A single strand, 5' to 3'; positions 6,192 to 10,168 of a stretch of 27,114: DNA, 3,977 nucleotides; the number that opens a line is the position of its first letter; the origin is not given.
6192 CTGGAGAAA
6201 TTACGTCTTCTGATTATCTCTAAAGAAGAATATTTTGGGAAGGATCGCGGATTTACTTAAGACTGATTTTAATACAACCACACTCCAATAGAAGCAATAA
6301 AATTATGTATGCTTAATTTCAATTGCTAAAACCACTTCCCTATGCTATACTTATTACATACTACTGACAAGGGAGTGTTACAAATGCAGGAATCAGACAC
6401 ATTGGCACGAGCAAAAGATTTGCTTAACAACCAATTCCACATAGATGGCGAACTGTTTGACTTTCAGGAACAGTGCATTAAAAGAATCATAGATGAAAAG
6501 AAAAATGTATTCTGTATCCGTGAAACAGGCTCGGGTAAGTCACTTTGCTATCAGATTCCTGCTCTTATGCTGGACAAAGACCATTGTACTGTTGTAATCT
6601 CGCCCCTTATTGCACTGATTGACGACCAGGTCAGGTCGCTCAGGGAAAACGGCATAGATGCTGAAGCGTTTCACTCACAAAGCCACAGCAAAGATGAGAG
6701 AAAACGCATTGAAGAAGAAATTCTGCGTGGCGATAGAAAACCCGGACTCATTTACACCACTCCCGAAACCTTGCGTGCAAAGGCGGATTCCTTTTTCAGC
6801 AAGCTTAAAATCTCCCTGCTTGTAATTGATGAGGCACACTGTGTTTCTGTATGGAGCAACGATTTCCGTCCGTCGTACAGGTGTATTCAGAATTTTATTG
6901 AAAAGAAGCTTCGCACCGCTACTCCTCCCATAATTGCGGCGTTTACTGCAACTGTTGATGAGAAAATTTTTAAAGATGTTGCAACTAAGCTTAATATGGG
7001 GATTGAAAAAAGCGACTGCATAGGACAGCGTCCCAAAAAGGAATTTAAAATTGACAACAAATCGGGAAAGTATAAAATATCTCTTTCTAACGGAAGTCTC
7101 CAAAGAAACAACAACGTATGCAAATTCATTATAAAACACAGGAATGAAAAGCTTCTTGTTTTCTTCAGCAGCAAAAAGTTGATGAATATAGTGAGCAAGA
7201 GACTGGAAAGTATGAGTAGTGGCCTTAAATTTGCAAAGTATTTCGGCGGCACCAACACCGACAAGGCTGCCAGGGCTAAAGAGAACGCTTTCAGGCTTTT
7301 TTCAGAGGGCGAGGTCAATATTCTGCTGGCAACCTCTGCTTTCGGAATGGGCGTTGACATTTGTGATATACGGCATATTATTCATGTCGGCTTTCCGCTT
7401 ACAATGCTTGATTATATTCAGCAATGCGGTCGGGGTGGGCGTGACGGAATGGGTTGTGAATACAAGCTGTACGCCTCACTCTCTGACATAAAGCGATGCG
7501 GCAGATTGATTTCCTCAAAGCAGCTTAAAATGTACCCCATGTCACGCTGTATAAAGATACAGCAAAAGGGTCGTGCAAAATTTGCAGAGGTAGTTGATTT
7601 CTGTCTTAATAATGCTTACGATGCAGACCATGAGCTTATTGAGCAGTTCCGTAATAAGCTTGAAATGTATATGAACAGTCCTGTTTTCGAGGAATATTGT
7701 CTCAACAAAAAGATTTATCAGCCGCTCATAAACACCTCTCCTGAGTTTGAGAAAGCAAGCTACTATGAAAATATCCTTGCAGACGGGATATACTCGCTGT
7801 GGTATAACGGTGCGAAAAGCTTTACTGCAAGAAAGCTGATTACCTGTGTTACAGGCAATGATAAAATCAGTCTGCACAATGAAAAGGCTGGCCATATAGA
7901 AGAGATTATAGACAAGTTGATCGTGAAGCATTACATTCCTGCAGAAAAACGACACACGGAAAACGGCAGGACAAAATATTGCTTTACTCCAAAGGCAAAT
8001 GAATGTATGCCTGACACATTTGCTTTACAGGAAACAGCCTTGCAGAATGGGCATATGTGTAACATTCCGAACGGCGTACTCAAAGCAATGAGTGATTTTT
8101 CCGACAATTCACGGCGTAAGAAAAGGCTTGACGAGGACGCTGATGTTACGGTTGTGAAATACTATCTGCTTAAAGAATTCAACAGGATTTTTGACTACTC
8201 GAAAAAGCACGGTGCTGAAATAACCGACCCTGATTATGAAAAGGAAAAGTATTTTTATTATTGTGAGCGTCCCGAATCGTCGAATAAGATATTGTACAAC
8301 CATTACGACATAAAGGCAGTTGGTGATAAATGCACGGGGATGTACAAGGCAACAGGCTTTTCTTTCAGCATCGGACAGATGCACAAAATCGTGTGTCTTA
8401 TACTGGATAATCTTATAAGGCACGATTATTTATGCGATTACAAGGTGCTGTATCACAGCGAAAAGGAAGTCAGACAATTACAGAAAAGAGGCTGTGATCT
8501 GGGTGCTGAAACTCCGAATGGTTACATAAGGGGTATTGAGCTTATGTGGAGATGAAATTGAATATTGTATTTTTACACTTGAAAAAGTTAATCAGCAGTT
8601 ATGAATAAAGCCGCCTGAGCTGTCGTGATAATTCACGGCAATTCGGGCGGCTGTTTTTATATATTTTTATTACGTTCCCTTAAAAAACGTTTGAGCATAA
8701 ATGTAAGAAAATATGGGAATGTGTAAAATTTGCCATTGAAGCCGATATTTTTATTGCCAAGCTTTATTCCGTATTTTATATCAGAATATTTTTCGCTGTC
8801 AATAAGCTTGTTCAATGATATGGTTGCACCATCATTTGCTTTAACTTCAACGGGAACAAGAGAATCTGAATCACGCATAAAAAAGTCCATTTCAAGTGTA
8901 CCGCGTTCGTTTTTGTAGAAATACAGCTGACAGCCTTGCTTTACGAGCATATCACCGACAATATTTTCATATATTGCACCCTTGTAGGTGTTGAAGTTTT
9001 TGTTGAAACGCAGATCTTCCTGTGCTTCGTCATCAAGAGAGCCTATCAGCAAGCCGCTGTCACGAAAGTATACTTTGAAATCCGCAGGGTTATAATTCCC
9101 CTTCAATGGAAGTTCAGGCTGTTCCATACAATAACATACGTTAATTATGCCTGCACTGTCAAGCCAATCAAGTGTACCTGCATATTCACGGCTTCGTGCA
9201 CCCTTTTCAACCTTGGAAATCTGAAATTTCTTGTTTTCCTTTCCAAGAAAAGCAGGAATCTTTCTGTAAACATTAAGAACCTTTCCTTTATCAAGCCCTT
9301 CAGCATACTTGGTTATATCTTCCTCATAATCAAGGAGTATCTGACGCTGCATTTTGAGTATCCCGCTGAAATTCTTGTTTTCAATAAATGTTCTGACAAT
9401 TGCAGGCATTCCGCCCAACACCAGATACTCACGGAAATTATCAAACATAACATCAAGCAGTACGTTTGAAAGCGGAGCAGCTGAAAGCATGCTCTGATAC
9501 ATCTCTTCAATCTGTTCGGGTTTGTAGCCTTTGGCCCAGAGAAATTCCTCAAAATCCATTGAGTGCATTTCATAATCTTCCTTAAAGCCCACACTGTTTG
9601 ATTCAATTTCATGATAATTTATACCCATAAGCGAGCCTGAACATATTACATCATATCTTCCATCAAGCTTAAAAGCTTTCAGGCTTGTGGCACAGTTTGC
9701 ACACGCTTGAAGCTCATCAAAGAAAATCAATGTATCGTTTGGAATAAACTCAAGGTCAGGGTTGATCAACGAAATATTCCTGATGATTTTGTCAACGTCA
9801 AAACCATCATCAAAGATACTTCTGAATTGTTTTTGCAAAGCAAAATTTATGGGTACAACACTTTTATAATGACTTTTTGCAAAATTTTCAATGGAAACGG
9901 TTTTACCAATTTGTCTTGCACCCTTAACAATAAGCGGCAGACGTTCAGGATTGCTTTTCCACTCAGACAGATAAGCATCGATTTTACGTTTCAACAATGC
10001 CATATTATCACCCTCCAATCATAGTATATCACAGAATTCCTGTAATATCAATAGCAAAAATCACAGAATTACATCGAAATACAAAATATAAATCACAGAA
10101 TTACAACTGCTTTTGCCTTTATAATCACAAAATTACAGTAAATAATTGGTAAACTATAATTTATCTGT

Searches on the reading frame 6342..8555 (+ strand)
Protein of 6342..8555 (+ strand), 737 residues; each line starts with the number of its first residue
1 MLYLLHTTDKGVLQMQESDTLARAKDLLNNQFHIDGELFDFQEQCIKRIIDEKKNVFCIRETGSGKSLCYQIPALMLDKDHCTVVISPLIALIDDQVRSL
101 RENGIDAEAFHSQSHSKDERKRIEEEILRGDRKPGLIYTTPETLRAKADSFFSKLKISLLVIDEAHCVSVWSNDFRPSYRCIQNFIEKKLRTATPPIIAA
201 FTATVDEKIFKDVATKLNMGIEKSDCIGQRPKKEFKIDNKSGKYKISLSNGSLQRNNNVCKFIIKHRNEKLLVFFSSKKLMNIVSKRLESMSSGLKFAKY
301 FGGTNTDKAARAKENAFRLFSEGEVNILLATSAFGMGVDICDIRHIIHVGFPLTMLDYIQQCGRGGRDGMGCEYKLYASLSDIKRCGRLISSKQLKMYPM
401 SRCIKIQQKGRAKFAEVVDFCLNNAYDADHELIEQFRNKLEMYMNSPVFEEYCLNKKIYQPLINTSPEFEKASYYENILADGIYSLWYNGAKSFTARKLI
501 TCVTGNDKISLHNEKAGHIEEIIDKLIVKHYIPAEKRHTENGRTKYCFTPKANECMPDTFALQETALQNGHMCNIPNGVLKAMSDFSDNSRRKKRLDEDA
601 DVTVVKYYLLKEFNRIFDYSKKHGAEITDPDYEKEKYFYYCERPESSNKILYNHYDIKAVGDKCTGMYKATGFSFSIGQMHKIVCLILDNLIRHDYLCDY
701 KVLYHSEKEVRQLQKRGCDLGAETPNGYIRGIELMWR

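Call 3: search_protein_families(library=pfam, proteins=[window:6342-8555:+], max_evalue=0.01)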
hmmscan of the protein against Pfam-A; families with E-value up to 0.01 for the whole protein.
window:6342-8555:+ (737 aa): 6 families
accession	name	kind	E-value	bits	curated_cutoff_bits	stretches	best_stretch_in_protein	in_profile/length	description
PF00270.35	DEAD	-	1.1e-28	100.6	26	1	41-208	3-163/167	DEAD/DEAH box helicase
PF00271.37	Helicase_C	-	3e-21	76.2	23.5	1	256-369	3-110/110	Helicase conserved C-terminal domain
PF04851.21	ResIII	-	4.2e-10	40.2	22.5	1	37-205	3-162/164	Type III restriction enzyme, res subunit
PF13307.12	Helicase_C_2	-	0.00018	22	25.3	1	263-357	4-99/170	Helicase C-terminal domain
PF13401.12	AAA_22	-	0.0054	17.5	27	0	52-169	4-97/130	AAA domain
PF19932.4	DUF6395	-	0.0072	16.8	25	0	357-475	36-152/174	Family of unknown function (DUF6395)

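Call 5: search_protein_families(library=ncbifam, proteins=[window:6342-8555:+], max_evalue=0.01)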
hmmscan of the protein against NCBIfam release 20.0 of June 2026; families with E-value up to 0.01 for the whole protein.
window:6342-8555:+ (737 aa): 32 families (the best 25 are shown)
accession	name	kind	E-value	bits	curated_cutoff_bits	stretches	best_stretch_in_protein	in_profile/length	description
TIGR01389.1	recQ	equivalog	1e-72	245.4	640.2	1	38-396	14-346/591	DNA helicase RecQ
TIGR00614.1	recQ_fam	subfamily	2.6e-67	227.7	219.8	1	40-507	14-449/470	RecQ family ATP-dependent DNA helicase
NF008279.0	PRK11057.1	equivalog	9.4e-56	189.5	1015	1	15-394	4-356/608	ATP-dependent DNA helicase RecQ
NF041063.1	DpdF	equivalog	1.1e-42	146.6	550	1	61-389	166-493/813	protein DpdF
TIGR03817.1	DECH_helic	hypoth_equivalog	2.3e-15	55.9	874.1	1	52-372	50-377/742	helicase/secretion neighborhood putative DEAH-box helicase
TIGR04121.1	DEXH_lig_assoc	equivalog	4.2e-12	44.6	850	1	37-366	13-344/804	ligase-associated DNA damage response DEXH box helicase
NF008394.0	PRK11192.1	equivalog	1.8e-11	43.5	507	1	42-370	30-343/441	ATP-dependent RNA helicase SrmB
NF053631.1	RNA_helic_CshA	equivalog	4e-11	42.5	646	1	40-417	24-383/434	degradosome RNA helicase CshA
NF053711.1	RNA_heli_RhlE1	exception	1.2e-10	40.8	750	1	258-371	234-341/434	RNA helicase RhlE1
NF002340.1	PRK01297.1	equivalog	2.3e-09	36.6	564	1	156-370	151-345/372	ATP-dependent RNA helicase RhlB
TIGR01407.1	dinG_rel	hypoth_equivalog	7.4e-09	34.4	547.7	2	264-340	709-780/889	putative DnaQ family exonuclease/DinG family helicase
NF010337.0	PRK13766.1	equivalog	8.3e-08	30.8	610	1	259-371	357-471/781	Hef nuclease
NF007882.0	PRK10590.1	equivalog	2.5e-07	30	743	1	260-369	237-340/456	ATP-dependent RNA helicase RhlE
TIGR04095.1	dnd_restrict_1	equivalog_domain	2.8e-07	29.9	600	1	37-168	8-145/451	DNA phosphorothioation system restriction enzyme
NF008744.0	PRK11776.1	equivalog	2.9e-07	29.4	524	1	37-394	26-362/460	ATP-dependent RNA helicase DbpA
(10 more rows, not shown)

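Call 6: search_protein_families(library=phrogs, proteins=[window:6342-8555:+], max_evalue=0.001)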
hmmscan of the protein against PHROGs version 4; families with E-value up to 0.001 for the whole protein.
window:6342-8555:+ (737 aa): 3 families
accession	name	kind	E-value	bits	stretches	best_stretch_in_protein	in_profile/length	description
phrog_16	-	DNA, RNA and nucleotide metabolism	1.9e-25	90.3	1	37-451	272-659/986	DNA helicase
phrog_33220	-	unknown function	2e-24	86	1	27-368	801-1151/1558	-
phrog_6819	-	DNA, RNA and nucleotide metabolism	3.6e-12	46.5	1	35-368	18-342/645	Holliday junction branch migration helicase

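Call 7: search_protein_families(library=padloc, proteins=[window:6342-8555:+], max_evalue=0.001)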
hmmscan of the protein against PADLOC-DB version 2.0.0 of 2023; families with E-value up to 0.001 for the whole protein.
window:6342-8555:+ (737 aa): 41 families (the best 25 are shown)
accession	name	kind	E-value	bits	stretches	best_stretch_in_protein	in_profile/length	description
PDLC02864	DpdF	-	5.8e-75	251.3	1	17-421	3-374/610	DpdF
PDLC02861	DpdF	-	8.4e-67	223.8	1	15-394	7-359/611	DpdF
PDLC03928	PsyrT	-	4.5e-63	211.6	1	22-371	6-338/689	-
PDLC02870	DpdF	-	1e-51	174.1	1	42-384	18-336/534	DpdF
PDLC01089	C3a193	-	3.4e-48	162.7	1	35-403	245-620/983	poss. alt. Cas3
PDLC02865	DpdF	-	3.5e-41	138.8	1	26-382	749-1084/1499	DpdF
PDLC02859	DpdF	-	1.1e-35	121.1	1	53-370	115-417/545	DpdF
PDLC02855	DpdF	-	3.4e-30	103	1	56-376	160-477/825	DpdF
PDLC02857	DpdF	-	2.3e-29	100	1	62-392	205-552/911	DpdF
PDLC02872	DpdF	-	3.9e-29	99.7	1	61-391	183-518/859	DpdF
PDLC02868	DpdF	-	6.5e-29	98.3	2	29-223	330-523/1078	DpdF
PDLC02867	DpdF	-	8.8e-25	85.1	1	61-394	162-494/855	DpdF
PDLC03960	SngC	-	3.7e-21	73.6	1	37-370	24-364/720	-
PDLC02862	DpdF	-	1.1e-18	64.6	1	61-370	143-455/811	DpdF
PDLC02707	PbeA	-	2.6e-14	50.8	2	31-169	246-391/672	PbeA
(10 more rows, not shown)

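Call 94: find_related_loci(query=window:6342-8555:+, collection=viral_contigs, flank=10000)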
Query window:6342-8555:+ (737 aa) in viral_contigs; peptide patterns used: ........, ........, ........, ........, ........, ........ (x = any residue, [..] = any of these).
13 stretches matched a pattern, but none encodes a relative of the query by tblastn (E <= 1e-3).

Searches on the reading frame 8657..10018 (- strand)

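Call 18: search_protein_families(library=pfam, proteins=[window:8657-10018:-], max_evalue=0.001)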
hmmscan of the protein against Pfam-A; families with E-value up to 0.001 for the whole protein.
window:8657-10018:- (453 aa): 2 families
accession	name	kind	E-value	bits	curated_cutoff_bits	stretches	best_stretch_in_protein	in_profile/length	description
PF13635.12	DUF4143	-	9.3e-30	103.9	28.1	1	232-395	1-160/160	Domain of unknown function (DUF4143)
PF13173.12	AAA_14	-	2.3e-21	76.6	27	1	28-160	4-129/129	AAA domain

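Call 19: search_protein_families(library=phrogs, proteins=[window:8657-10018:-], max_evalue=0.001)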
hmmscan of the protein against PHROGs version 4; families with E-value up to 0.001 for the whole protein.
window:8657-10018:- (453 aa): 0 families
